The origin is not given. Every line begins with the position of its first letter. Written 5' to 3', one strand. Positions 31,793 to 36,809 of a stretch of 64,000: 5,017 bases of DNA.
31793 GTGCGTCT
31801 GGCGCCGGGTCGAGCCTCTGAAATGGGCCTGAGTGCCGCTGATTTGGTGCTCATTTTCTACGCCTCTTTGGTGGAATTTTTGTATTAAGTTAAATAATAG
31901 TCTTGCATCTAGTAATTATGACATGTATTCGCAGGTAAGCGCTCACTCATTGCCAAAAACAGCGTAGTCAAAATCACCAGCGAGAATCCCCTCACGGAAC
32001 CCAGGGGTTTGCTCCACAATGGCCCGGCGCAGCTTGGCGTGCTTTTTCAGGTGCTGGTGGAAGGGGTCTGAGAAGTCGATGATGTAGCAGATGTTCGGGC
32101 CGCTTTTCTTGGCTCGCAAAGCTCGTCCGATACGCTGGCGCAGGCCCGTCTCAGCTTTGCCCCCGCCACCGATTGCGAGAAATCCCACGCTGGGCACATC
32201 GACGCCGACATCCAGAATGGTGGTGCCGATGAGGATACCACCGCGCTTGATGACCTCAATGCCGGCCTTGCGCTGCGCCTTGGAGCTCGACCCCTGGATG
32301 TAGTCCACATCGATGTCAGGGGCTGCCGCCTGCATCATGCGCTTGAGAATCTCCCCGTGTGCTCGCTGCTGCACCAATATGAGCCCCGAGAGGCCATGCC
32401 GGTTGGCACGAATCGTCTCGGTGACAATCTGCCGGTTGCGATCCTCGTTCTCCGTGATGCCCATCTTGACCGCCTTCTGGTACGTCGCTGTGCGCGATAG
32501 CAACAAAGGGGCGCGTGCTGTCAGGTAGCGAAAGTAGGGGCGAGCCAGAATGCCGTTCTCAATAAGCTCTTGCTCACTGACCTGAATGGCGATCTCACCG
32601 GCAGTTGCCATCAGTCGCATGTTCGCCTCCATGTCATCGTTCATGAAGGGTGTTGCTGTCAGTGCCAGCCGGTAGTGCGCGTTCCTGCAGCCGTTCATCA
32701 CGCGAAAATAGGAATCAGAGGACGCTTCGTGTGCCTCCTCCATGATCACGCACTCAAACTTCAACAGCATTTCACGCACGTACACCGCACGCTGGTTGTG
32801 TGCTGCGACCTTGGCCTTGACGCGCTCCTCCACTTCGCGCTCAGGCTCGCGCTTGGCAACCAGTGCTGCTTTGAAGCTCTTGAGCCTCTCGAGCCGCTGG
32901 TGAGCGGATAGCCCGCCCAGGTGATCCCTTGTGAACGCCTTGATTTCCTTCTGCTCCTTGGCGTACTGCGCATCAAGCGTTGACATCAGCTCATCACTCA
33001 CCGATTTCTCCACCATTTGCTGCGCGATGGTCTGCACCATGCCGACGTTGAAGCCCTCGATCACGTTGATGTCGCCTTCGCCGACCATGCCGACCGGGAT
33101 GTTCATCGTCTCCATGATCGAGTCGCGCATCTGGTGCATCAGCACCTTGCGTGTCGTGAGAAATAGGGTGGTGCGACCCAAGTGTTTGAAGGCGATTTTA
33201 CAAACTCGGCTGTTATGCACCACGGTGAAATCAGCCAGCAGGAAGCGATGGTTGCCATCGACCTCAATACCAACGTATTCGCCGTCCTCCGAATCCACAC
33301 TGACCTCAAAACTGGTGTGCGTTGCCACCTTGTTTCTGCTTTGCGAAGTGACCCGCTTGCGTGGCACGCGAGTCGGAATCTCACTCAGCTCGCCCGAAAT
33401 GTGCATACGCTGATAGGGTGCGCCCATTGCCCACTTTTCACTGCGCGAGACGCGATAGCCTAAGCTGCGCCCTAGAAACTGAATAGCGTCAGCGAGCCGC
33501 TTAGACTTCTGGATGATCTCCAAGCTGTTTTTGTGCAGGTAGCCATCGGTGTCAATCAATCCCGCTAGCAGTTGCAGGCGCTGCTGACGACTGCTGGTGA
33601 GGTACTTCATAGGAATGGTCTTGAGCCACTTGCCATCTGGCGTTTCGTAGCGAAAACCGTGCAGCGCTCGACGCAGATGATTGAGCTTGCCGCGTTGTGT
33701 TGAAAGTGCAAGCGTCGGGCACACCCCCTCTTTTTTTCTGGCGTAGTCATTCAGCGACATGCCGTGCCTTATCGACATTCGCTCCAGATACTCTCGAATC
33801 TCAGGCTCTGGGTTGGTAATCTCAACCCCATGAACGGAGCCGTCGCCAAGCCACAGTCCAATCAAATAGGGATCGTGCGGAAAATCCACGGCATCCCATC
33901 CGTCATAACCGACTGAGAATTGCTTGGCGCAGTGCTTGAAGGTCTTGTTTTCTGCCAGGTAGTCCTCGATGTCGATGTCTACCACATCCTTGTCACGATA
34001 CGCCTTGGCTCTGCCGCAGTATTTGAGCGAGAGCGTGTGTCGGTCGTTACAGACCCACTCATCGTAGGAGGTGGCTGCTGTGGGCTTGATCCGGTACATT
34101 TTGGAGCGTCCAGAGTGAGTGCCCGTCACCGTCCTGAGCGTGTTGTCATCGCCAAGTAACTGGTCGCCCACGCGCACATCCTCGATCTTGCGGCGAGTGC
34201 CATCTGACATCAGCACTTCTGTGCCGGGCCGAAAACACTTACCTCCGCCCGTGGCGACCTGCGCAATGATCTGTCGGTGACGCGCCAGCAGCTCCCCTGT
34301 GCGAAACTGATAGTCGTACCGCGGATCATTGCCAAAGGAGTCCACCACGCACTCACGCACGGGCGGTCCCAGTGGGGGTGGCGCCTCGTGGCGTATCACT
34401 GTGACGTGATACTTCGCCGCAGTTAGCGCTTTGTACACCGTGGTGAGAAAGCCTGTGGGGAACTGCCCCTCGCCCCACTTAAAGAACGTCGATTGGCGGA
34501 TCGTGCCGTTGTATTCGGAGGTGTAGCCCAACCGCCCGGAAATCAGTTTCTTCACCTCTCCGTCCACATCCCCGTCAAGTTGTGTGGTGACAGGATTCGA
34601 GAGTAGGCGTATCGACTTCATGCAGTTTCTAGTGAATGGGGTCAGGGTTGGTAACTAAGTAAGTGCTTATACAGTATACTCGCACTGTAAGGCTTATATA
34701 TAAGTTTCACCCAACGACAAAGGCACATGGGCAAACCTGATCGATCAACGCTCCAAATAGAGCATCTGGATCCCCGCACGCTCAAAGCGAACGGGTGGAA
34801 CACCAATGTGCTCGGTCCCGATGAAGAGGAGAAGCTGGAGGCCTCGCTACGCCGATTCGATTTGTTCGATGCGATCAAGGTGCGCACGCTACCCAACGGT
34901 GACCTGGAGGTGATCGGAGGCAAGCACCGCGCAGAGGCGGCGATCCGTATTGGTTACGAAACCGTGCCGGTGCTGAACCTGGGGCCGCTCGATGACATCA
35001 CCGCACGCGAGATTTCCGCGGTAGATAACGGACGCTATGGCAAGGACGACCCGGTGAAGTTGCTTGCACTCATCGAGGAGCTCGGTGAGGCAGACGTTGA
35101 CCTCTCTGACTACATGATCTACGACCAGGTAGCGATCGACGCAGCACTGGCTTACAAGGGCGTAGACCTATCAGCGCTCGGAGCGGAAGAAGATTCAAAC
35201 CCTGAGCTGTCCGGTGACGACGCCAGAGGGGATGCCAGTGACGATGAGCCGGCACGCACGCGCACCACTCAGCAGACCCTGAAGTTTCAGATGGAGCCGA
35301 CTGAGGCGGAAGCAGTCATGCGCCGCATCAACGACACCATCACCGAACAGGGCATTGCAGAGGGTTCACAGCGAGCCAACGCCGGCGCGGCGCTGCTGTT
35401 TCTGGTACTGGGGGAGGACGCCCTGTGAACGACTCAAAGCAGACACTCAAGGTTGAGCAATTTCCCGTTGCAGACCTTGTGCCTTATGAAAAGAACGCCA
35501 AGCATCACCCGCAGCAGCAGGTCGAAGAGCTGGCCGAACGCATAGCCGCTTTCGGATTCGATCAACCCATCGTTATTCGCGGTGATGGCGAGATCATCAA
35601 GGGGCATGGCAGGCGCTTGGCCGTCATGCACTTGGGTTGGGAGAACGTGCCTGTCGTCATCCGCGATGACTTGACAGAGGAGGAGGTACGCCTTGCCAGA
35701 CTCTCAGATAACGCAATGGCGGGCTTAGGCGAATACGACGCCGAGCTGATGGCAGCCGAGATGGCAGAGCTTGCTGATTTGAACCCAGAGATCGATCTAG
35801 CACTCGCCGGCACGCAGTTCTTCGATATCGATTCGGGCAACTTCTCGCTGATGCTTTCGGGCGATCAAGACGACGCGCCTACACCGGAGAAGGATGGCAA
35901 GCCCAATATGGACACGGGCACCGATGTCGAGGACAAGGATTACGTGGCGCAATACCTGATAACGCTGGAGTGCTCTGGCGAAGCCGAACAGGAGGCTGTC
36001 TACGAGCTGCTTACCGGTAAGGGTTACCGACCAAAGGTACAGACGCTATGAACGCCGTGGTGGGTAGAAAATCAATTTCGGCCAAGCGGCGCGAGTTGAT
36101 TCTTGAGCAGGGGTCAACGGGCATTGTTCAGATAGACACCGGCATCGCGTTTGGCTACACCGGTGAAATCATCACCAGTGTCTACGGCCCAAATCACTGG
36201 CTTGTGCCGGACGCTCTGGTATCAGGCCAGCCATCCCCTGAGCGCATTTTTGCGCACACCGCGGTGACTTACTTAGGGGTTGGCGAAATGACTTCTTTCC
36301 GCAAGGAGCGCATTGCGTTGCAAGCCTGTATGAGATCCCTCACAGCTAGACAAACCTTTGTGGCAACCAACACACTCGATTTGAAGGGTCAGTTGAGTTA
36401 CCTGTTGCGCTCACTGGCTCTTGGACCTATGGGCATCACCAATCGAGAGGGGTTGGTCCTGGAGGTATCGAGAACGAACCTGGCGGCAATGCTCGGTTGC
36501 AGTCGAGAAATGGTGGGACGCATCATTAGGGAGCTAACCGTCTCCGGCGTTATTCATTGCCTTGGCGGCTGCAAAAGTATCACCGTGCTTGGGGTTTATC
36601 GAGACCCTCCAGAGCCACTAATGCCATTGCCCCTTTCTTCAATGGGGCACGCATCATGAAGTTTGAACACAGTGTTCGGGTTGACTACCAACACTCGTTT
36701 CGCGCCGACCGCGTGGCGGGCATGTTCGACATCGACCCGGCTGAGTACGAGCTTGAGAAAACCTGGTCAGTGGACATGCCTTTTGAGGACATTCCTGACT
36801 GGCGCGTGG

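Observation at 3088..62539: One 12-bp quasi-palindromic box at about 27 gene or operon starts across the window: candidate genome-wide operator (stoperator-like) network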

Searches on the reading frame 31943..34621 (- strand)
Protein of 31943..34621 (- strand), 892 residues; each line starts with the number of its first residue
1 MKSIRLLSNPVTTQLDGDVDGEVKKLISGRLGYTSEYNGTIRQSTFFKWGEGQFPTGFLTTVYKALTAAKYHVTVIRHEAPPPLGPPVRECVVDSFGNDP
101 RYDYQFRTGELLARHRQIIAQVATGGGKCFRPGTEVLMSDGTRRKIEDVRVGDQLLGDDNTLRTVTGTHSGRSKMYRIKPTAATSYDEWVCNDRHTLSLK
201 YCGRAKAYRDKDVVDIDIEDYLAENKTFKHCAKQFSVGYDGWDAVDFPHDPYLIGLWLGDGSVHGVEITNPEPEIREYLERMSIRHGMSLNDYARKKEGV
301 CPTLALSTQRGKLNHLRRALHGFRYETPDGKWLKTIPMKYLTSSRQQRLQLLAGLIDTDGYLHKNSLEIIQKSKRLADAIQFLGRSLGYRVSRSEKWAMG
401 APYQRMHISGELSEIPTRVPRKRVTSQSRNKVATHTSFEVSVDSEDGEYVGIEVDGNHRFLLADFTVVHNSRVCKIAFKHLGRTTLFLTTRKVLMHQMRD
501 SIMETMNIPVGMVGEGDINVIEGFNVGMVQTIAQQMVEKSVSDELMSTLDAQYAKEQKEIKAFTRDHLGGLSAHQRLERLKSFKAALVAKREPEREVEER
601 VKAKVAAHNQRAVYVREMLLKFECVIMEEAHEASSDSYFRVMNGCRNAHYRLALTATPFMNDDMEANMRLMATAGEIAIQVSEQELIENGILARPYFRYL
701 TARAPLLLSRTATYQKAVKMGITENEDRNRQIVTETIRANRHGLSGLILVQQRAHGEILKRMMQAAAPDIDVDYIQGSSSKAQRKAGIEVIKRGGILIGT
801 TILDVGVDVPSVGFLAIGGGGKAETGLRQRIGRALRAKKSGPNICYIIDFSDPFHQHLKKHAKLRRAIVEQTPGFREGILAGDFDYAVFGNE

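Call 7: search_protein_families(library=pfam, proteins=[window:31943-34621:-], max_evalue=0.01)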
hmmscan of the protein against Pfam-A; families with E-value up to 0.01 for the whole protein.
window:31943-34621:- (892 aa): 7 families
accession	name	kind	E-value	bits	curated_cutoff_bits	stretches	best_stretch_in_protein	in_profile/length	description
PF05203.21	Hom_end_hint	-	8.5e-22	78.7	32.1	1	129-200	1-78/228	Hom_end-associated Hint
PF00271.37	Helicase_C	-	3.4e-10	40.6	23.5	1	735-838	8-110/110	Helicase conserved C-terminal domain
PF14528.11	LAGLIDADG_3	-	5.8e-08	33.3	22.5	1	348-396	3-55/82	LAGLIDADG-like domain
PF04851.21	ResIII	-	1.6e-06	28.6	22.5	1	483-659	54-163/164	Type III restriction enzyme, res subunit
PF05204.19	Hom_end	-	3e-06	27.7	21.1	1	336-396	2-65/110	Homing endonuclease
PF13403.11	Hint_2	-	0.0015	19.3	28.4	1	129-170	2-42/147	Hint domain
PF01079.26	Hint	-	0.0023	18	29.7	1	123-165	7-49/213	Hint module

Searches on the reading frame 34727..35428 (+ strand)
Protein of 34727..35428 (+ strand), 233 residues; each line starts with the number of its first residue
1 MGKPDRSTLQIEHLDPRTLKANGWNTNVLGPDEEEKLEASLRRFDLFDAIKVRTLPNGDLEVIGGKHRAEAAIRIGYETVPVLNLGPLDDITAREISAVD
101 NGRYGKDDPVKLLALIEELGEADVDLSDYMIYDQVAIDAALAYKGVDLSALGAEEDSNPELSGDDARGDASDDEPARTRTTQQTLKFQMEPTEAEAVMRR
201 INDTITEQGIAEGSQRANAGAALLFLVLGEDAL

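Call 7: search_protein_families(library=pfam, proteins=[window:34727-35428:+], max_evalue=0.01)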
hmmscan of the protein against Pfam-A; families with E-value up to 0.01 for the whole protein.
window:34727-35428:+ (233 aa): 1 family
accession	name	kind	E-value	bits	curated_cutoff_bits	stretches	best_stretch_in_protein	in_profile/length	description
PF02195.25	ParB_N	-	7.1e-05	23.2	26.3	1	31-101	24-93/95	ParB N-terminal domain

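Call 57: search_protein_families(library=phrogs, proteins=[window:34727-35428:+], max_evalue=0.001)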
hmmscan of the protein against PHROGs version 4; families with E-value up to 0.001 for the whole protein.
window:34727-35428:+ (233 aa): 11 families
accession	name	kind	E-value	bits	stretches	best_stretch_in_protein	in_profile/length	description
phrog_723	-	DNA, RNA and nucleotide metabolism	7.7e-42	144.6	1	8-227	10-216/223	ParB-like partition protein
phrog_498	-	other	4.2e-13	49.7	1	8-158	32-181/633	DNA methyltransferase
phrog_620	-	DNA, RNA and nucleotide metabolism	3.1e-12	48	1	8-194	6-180/217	ParB-like partition protein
phrog_8071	-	DNA, RNA and nucleotide metabolism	4.1e-11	43.7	1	9-131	5-123/389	ParB-like partition protein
phrog_7405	-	unknown function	2.4e-08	35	1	8-129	21-143/250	-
phrog_3264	-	DNA, RNA and nucleotide metabolism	5.5e-07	30.5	1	35-101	73-138/337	ParB-like partition protein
phrog_15396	-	DNA, RNA and nucleotide metabolism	1.3e-06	29.4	1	31-174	24-163/258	ParB-like partition nuclease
phrog_940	-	DNA, RNA and nucleotide metabolism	2.3e-06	28.1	1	8-172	3-137/388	nuclease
phrog_4715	-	DNA, RNA and nucleotide metabolism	7.9e-06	25.5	1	11-101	147-237/630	ParB-like partition protein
phrog_26387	-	DNA, RNA and nucleotide metabolism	9.3e-05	22.9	1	10-119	9-121/252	ParB-like partition nuclease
phrog_21912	-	DNA, RNA and nucleotide metabolism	0.00067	20.6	0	58-118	84-137/153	DNA binding protein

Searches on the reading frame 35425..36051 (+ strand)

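Call 7: search_protein_families(library=pfam, proteins=[window:35425-36051:+], max_evalue=0.01)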
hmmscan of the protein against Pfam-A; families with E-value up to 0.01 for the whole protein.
window:35425-36051:+ (208 aa): 1 family
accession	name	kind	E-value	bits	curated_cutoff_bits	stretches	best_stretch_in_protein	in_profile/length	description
PF02195.25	ParB_N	-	2.8e-08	34.1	26.3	1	11-90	4-87/95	ParB N-terminal domain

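Call 57: search_protein_families(library=phrogs, proteins=[window:35425-36051:+], max_evalue=0.001)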
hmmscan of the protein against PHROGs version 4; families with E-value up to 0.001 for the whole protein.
window:35425-36051:+ (208 aa): 20 families
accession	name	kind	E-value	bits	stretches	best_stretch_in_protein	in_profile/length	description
phrog_930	-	DNA, RNA and nucleotide metabolism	4.2e-40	139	1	7-125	4-119/223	ParB-like partition protein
phrog_620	-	DNA, RNA and nucleotide metabolism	1.4e-36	127.6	1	5-173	4-160/217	ParB-like partition protein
phrog_498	-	other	1.1e-34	120.9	1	3-144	28-169/633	DNA methyltransferase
phrog_15396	-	DNA, RNA and nucleotide metabolism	1.8e-29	104.3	1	8-152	2-147/258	ParB-like partition nuclease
phrog_8071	-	DNA, RNA and nucleotide metabolism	3e-24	87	1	7-175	4-169/389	ParB-like partition protein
phrog_940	-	DNA, RNA and nucleotide metabolism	9.2e-23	82.1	1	7-145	3-125/388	nuclease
phrog_723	-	DNA, RNA and nucleotide metabolism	1.3e-18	68.7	1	6-189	9-190/223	ParB-like partition protein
phrog_4715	-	DNA, RNA and nucleotide metabolism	3.3e-16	59.8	1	7-99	144-240/630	ParB-like partition protein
phrog_18056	-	DNA, RNA and nucleotide metabolism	6.7e-14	52.6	1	9-101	2-93/387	ParB-like partition nuclease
phrog_3264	-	DNA, RNA and nucleotide metabolism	1e-13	52.6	1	3-98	42-140/337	ParB-like partition protein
phrog_9353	-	unknown function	3.1e-11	44.6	1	18-152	19-151/245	-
phrog_3951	-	unknown function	1.2e-09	39.2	1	3-93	11-108/301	-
phrog_5475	-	unknown function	2.4e-07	30.9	1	12-94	5-88/458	-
phrog_6218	-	DNA, RNA and nucleotide metabolism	7.8e-07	29.6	1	11-91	6-90/506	ParB-like partition protein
phrog_1033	-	DNA, RNA and nucleotide metabolism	7.2e-06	27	1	29-92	54-126/334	ParB-like partition protein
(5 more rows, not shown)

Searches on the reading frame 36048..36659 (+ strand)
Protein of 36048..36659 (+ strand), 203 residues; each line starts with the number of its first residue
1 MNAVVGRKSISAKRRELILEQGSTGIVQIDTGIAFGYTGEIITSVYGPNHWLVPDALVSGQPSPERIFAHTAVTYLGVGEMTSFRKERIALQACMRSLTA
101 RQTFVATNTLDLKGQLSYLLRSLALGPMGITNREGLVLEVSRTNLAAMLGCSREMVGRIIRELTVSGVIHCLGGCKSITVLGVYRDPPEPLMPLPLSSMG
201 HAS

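Call 7: search_protein_families(library=pfam, proteins=[window:36048-36659:+], max_evalue=0.01)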
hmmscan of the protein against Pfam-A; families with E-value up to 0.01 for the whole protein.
window:36048-36659:+ (203 aa): 3 families
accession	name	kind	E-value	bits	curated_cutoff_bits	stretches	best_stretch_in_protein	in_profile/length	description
PF13545.12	HTH_Crp_2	-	4.5e-08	33.4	27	1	133-181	15-62/70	Crp-like helix-turn-helix domain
PF00325.26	Crp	-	1.6e-05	25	21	1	138-169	1-32/32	Bacterial regulatory proteins, crp family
PF25213.1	HVO_A0261_N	-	0.0061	16.8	35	0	140-182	25-67/86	HVO_A0261 N-terminal domain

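Call 57: search_protein_families(library=phrogs, proteins=[window:36048-36659:+], max_evalue=0.001)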
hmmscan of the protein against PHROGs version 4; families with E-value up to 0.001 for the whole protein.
window:36048-36659:+ (203 aa): 0 families
